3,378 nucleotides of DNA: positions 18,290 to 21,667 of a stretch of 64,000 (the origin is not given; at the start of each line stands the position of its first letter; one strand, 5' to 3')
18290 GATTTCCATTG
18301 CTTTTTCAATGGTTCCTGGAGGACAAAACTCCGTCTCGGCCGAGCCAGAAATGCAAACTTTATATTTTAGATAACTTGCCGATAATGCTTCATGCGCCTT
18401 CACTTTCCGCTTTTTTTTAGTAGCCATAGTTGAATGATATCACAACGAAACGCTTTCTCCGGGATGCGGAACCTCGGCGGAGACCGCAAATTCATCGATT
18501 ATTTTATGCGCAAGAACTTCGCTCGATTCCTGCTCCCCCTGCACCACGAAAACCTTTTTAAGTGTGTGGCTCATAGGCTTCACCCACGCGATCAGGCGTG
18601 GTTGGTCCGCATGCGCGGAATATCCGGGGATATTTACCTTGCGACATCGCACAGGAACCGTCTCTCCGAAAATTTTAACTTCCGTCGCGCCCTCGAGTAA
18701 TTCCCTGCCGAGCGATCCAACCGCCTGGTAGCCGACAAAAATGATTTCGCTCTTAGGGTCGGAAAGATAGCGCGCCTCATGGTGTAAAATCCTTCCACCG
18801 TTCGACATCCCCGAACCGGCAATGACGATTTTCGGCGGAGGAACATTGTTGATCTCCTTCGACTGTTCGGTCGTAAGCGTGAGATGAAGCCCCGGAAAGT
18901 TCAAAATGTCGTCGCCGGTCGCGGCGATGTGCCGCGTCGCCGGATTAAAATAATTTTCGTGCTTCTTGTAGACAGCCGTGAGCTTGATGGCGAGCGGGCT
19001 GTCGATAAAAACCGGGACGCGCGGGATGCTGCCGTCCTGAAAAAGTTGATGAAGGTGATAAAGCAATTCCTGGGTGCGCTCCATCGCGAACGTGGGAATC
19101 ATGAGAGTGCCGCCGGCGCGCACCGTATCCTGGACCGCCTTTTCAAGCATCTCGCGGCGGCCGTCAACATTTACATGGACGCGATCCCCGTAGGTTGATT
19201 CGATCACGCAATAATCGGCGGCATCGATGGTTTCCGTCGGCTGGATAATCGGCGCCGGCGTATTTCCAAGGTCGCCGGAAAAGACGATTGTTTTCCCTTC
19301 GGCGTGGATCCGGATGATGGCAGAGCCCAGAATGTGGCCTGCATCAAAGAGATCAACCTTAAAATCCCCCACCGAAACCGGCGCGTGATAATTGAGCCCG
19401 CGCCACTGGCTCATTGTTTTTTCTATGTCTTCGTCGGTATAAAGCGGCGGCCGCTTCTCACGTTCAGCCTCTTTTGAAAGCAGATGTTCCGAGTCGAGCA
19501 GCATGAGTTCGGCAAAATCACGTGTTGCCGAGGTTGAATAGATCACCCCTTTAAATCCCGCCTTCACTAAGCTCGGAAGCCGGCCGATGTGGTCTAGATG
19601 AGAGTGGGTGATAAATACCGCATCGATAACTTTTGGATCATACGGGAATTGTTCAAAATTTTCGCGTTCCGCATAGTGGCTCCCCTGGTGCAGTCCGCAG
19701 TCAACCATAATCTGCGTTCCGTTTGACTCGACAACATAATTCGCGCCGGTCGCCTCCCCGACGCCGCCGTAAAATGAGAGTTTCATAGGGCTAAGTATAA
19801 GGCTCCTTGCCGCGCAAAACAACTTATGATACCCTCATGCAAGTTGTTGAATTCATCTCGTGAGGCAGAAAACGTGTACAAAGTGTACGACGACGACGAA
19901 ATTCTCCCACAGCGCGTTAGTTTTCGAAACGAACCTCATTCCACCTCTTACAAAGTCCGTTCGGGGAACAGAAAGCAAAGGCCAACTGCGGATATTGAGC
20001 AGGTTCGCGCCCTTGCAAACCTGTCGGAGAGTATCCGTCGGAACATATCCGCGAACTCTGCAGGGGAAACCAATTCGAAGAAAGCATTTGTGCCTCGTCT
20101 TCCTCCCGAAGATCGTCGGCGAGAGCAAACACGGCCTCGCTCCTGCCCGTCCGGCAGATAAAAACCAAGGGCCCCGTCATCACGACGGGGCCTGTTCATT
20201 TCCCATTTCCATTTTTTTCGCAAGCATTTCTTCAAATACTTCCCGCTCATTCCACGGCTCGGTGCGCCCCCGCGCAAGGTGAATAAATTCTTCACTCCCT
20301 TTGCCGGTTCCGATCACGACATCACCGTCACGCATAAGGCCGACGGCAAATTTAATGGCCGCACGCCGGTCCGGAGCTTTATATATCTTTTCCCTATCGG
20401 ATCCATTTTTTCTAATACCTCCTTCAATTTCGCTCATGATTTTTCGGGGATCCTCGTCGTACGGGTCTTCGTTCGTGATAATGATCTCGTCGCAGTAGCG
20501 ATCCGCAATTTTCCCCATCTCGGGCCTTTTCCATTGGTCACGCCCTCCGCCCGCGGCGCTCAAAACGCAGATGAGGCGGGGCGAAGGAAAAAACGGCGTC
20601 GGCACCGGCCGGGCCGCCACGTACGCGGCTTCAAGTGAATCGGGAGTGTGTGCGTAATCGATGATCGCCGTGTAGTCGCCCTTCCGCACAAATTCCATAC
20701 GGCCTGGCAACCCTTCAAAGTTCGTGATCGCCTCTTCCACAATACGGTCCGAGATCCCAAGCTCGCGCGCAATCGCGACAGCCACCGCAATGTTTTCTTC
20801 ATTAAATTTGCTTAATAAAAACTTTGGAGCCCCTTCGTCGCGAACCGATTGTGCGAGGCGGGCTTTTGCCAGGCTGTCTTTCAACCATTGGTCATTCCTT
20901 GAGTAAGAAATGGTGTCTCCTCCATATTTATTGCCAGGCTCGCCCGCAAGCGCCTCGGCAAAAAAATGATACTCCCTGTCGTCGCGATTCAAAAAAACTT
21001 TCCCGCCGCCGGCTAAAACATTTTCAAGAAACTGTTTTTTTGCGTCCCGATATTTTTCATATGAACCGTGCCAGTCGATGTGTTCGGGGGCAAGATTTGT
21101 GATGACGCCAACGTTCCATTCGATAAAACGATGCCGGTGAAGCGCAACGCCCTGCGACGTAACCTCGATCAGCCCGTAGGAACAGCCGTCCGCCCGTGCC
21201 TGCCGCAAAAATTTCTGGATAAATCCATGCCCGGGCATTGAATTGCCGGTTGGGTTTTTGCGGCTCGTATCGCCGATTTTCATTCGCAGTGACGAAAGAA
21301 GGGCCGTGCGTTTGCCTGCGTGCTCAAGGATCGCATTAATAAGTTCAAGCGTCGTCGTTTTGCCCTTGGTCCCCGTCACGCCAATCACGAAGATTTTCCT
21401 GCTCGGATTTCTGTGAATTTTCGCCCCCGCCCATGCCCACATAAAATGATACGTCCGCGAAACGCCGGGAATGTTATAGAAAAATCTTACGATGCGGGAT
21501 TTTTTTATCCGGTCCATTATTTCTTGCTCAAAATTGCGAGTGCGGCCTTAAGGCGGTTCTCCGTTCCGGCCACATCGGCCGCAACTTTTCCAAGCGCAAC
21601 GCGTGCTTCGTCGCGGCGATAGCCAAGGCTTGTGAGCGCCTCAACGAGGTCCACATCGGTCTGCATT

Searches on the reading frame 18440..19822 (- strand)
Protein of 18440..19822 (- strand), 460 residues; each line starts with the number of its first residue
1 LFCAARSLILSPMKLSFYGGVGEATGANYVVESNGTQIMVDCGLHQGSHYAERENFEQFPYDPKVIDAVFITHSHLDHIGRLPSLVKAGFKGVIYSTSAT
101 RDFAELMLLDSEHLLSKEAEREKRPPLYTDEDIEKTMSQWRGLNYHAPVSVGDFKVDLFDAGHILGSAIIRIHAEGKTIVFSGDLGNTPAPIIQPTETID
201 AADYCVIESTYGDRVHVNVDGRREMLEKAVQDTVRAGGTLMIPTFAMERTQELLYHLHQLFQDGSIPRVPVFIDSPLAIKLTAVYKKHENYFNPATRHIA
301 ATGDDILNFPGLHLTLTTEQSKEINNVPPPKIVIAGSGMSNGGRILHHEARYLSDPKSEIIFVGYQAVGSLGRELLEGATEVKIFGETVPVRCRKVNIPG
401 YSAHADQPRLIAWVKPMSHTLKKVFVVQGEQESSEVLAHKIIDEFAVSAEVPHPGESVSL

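Call 18: search_protein_families(library=pfam, proteins=[window:18440-19822:-], max_evalue=0.00001)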
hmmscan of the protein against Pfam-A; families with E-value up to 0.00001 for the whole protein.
window:18440-19822:- (460 aa): 5 families
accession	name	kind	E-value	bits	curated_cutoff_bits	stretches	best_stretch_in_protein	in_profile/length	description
PF10996.14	Beta-Casp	-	1.9e-37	128.8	27.7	1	250-375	1-120/120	Beta-Casp domain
PF00753.33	Lactamase_B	-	4.3e-16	59.9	22.7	1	28-189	8-154/196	Metallo-beta-lactamase superfamily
PF16661.11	Lactamase_B_6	-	6.5e-12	45.7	27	1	31-185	2-162/193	Metallo-beta-lactamase superfamily domain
PF07521.17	RMMBL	-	8.3e-12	45.4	21.6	1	389-452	2-63/63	Zn-dependent metallo-hydrolase RNA specificity domain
PF12706.13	Lactamase_B_2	-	1.3e-11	44.9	27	1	36-226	1-187/200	Beta-lactamase superfamily domain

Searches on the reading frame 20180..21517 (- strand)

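Call 18: search_protein_families(library=pfam, proteins=[window:20180-21517:-], max_evalue=0.00001)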
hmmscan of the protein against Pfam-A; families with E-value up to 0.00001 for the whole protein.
window:20180-21517:- (445 aa): 2 families
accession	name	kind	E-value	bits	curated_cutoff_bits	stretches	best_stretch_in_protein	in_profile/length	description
PF08245.18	Mur_ligase_M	-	4.2e-31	108.9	24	1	47-249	1-199/200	Mur ligase middle domain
PF02875.26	Mur_ligase_C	-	7.5e-26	91.9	28.4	1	272-407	1-127/127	Mur ligase, glutamate ligase domain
